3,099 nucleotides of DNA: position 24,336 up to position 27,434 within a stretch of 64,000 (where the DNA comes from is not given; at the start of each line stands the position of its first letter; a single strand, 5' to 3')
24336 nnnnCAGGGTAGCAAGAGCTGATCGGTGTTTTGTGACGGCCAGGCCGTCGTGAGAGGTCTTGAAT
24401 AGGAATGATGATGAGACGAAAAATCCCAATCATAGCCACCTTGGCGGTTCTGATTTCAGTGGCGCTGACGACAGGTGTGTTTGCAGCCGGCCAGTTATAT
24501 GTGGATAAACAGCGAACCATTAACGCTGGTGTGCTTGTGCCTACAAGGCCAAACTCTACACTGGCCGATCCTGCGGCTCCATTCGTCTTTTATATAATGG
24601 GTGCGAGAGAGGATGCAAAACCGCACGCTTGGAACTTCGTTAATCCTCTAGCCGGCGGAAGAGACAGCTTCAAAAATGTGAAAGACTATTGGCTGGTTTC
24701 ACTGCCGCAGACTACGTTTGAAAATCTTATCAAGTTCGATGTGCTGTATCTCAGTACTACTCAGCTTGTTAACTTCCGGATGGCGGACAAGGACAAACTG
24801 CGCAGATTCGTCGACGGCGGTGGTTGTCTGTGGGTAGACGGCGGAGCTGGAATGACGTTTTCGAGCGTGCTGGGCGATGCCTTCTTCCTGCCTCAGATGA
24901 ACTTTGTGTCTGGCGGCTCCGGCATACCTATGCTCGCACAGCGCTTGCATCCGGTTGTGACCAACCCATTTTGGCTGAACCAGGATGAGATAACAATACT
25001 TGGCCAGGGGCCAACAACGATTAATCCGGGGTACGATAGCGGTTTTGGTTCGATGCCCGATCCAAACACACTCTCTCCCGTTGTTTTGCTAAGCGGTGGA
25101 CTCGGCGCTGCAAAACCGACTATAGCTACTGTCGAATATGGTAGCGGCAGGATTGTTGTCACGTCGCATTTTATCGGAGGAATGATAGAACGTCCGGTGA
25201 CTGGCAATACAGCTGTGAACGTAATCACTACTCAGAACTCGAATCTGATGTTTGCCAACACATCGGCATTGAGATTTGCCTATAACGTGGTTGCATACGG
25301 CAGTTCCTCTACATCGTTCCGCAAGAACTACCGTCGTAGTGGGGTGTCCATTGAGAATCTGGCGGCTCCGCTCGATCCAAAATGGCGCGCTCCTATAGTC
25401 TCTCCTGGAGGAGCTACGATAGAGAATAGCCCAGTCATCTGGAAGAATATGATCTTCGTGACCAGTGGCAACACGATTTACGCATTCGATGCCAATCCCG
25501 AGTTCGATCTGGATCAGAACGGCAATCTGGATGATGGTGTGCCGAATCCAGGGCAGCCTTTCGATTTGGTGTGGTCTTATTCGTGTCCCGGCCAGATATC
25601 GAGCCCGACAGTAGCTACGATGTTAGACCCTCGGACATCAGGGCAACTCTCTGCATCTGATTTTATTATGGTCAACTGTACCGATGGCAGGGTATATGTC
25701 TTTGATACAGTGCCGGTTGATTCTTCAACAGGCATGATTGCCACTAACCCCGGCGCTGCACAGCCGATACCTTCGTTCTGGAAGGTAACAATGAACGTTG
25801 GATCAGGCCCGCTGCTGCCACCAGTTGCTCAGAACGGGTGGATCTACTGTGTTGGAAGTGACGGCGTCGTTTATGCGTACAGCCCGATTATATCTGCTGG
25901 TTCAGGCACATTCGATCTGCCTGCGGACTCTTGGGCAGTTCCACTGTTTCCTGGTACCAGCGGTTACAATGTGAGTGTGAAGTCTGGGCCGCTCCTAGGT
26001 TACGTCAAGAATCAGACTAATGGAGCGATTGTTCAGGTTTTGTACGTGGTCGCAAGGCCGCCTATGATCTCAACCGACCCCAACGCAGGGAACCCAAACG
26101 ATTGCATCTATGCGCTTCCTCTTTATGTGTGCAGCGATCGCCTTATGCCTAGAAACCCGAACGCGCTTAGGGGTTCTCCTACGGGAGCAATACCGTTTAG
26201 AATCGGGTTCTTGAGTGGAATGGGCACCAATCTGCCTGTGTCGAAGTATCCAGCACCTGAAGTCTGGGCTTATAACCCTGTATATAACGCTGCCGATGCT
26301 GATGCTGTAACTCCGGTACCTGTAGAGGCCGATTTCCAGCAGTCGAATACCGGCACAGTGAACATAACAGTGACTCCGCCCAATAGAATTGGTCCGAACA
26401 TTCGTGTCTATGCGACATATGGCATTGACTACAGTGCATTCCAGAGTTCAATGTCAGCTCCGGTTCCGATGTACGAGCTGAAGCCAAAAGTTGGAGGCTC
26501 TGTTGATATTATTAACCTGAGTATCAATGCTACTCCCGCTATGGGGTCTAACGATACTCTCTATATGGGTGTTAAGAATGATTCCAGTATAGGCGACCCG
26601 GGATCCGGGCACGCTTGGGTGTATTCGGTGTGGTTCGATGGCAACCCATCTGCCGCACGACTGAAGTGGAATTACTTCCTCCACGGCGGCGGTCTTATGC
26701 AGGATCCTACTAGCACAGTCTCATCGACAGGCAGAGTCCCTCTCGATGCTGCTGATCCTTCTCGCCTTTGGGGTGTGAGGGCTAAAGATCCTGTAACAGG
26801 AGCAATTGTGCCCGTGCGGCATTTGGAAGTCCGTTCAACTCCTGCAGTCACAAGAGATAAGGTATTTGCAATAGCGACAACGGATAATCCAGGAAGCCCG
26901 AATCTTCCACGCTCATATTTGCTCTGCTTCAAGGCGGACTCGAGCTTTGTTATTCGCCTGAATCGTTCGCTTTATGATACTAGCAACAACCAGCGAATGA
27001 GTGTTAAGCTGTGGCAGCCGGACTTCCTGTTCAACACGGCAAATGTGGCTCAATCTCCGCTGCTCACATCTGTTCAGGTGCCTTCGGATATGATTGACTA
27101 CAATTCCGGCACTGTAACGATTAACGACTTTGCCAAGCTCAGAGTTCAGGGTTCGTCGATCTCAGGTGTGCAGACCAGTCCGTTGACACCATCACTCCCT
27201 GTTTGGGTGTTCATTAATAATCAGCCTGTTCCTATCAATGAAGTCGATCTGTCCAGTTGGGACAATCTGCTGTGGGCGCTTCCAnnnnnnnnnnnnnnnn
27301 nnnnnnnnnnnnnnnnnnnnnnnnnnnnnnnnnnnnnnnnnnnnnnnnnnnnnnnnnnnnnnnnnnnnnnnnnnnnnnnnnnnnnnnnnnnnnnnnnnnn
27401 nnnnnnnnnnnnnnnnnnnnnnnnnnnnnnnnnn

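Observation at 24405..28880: PilY1-position giant protein combines a ThuA/GATase1-like N-domain with PQQ-like and NHL-like propellers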

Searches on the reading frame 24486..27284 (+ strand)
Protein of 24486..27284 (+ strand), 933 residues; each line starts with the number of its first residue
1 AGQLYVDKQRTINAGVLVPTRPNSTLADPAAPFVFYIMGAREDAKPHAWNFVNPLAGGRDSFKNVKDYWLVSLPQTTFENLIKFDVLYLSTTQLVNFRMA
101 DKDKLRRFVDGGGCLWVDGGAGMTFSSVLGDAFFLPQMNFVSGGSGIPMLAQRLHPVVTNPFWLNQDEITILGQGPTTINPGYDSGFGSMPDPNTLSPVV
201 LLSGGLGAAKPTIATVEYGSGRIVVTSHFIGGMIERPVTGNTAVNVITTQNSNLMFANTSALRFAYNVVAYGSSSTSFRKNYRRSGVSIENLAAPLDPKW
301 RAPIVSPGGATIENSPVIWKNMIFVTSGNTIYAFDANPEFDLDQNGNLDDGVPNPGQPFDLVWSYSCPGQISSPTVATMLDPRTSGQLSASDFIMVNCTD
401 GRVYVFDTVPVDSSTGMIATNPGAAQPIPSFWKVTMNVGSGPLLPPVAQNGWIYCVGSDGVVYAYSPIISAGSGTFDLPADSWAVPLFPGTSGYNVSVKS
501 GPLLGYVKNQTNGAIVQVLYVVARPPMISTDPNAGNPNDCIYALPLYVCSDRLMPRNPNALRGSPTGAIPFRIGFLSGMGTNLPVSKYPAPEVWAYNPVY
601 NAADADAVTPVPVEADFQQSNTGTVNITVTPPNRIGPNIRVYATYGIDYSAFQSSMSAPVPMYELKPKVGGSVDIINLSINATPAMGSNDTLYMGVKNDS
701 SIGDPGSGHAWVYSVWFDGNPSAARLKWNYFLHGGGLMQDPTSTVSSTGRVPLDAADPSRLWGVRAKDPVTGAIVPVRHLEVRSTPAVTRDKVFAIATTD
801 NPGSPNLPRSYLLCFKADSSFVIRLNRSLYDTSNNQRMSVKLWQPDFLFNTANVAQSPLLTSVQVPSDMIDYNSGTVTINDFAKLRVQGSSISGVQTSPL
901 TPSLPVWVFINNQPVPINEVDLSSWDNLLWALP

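Call 40: predict_structure(alignment_id=A2)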
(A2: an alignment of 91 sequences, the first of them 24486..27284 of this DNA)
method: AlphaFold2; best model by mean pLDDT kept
length: 933 residues; sequences in the alignment: 91
mean_pLDDT: 88.0   pTM: 0.89
mean pLDDT of the five models: 88.0, 85.9, 85.8, 85.1, 84.6
residues with pLDDT >= 90: 576; 70-90: 276; 50-70: 65; < 50: 16
segments of 3 or more residues with pLDDT < 50: 1-7, 292-298
pLDDT, mean of each block of 10 residues (from residue 1): 43 95 93 97 92 87 95 94 94 92 91 91 91 92 89 90 93 91 89 91 82 91 95 97 96 97 96 64 61 50 69 77 90 90 88 87 94 91 86 94 94 87 83 91 90 94 96 92 92 84 90 92 90 84 95 94 83 85 89 85 62 87 88 89 94 75 86 76 87 92 77 94 93 92 76 90 93 94 87 92 94 93 96 97 90 81 96 97 87 74 96 94 93 89
secondary structure, 60 per line:
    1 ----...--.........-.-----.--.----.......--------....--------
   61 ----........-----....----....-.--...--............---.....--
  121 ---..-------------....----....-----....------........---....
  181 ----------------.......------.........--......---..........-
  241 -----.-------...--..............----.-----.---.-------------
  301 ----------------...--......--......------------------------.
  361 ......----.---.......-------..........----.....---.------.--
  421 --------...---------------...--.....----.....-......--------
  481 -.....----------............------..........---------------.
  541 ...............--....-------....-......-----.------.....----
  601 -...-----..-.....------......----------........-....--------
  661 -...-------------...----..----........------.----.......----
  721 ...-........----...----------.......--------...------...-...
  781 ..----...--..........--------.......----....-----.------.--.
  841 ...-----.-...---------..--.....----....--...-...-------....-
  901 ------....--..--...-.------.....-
elements in order (helices of 4 or more, strands of 3 or more residues): E10-18 H34-40 E49-52 H66-69 E70-72 H78-81 E86-89 E94-96 H99-110 E114-118 E139-142 E147-150 H156-159 H166-173 E177-180 E197-203 E210-218 E221-226 H230-239 H259-272 E317-319 E322-327 E330-335 E360-366 E375-381 E389-398 E403-407 E447-449 E452-456 E461-465 H467-472 E482-486 E497-508 E515-524 E540-555 H558-561 E569-572 H574-579 E592-596 E613-617 E624-629 E640-647 H649-652 E662-664 E678-680 E691-698 E710-716 E725-732 E737-739 E750-752 H753-756 E765-767 E774-776 E778-782 E787-789 E792-801 E810-816 E821-824 E840-843 E876-879 E886-888 E896-899 E907-910 E928-932

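Call 57: fold_search(model_id=the predicted structure, library=pdb)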
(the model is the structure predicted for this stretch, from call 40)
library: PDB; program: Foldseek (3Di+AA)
matches with E <= 10: 1090; with E <= 0.001: 103
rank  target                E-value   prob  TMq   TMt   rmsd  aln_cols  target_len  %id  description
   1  8bbf_A                4.2e-06  0.66  0.10  0.11  22.9       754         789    9  Structure of the IFT-A complex; IFT-A1 module (released 2022-12-07)
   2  9cnx_B                9.9e-06  0.99  0.13  0.29  18.7       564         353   11  CryoEM structure of BAM in complex with the PTB1 closed-state inhibitor (in DDM detergent) (released 2024-12-25)
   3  7tt2_B                1.6e-05  0.99  0.14  0.28  18.3       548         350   10  BamABCDE bound to substrate EspP class 3 (released 2022-03-30)
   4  6vbu_9                1.7e-05  0.95  0.12  0.15  33.5       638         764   10  Structure of the bovine BBSome complex (released 2020-01-29)
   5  8bbg_A                1.9e-05  0.57  0.11  0.08  23.1       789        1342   10  Structure of the IFT-A complex; anterograde IFT-A train model (released 2022-12-21)
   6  4mh1_A                2.1e-05  1.00  0.20  0.33  19.4       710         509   10  Crystal structure and functional studies of quinoprotein L-sorbose dehydrogenase from Ketogulonicigenium vulgare Y25 (released 2014-07-23)
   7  9sob_R                2.9e-05  0.99  0.14  0.10  18.2       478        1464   10  Structural Model of the Nuclear Pore Complex in Arabidopsis thaliana (released 2025-11-05)
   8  7mq8_LH               3.4e-05  0.63  0.12  0.14  25.0       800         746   10  Cryo-EM structure of the human SSU processome, state pre-A1 (released 2021-09-22)
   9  8oug                  3.9e-05  0.99  0.12  0.14  22.8       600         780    8  Exo-beta-d-glucosaminidase from Pyrococcus chitonophagus (released 2024-05-01)
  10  9ivd_A                4.2e-05  0.92  0.14  0.16  19.6       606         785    9  Cryo-EM structure of CyclinD1 bound AMBRA1-DDB1 (released 2025-04-23)
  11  9mgf_B                4.9e-05  0.96  0.11  0.24  19.1       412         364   12  beta-barrel assembly machine from Escherichia coli in a middle state of substrate assembly (released 2025-12-17)
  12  3q7o                  5.7e-05  0.97  0.11  0.25  20.5       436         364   11  The crystal structure of BamB from the BAM complex in spacegroup P213 (released 2011-02-09)
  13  2yh3                  6.1e-05  0.98  0.14  0.30  17.8       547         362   10  The structure of BamB from E. coli (released 2011-05-25)
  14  6zcv                  7.1e-05  0.98  0.17  0.26  16.5       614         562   11  Crystal structure of lanthanide-dependent alcohol dehydrogenase PedH from Pseudomonas putida KT2440 (released 2020-07-15)
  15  8cvp_A                7.5e-05  0.57  0.12  0.10  26.3       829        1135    8  Cereblon-DDB1 in the Apo form (released 2022-07-20)
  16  5xb7_E                7.9e-05  1.00  0.15  0.20  15.0       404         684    9  GH42 alpha-L-arabinopyranosidase from Bifidobacterium animalis subsp. lactis Bl-04 (released 2017-11-01)
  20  4mae_A                9.8e-05  0.97  0.19  0.28  18.9       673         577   12  Methanol dehydrogenase from Methylacidiphilum fumariolicum SolV (released 2013-09-18)
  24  5xb7_D                1.3e-04  1.00  0.15  0.20  14.1       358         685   10  GH42 alpha-L-arabinopyranosidase from Bifidobacterium animalis subsp. lactis Bl-04 (released 2017-11-01)
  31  5xb7_F                1.4e-04  1.00  0.16  0.20  13.8       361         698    9  GH42 alpha-L-arabinopyranosidase from Bifidobacterium animalis subsp. lactis Bl-04 (released 2017-11-01)
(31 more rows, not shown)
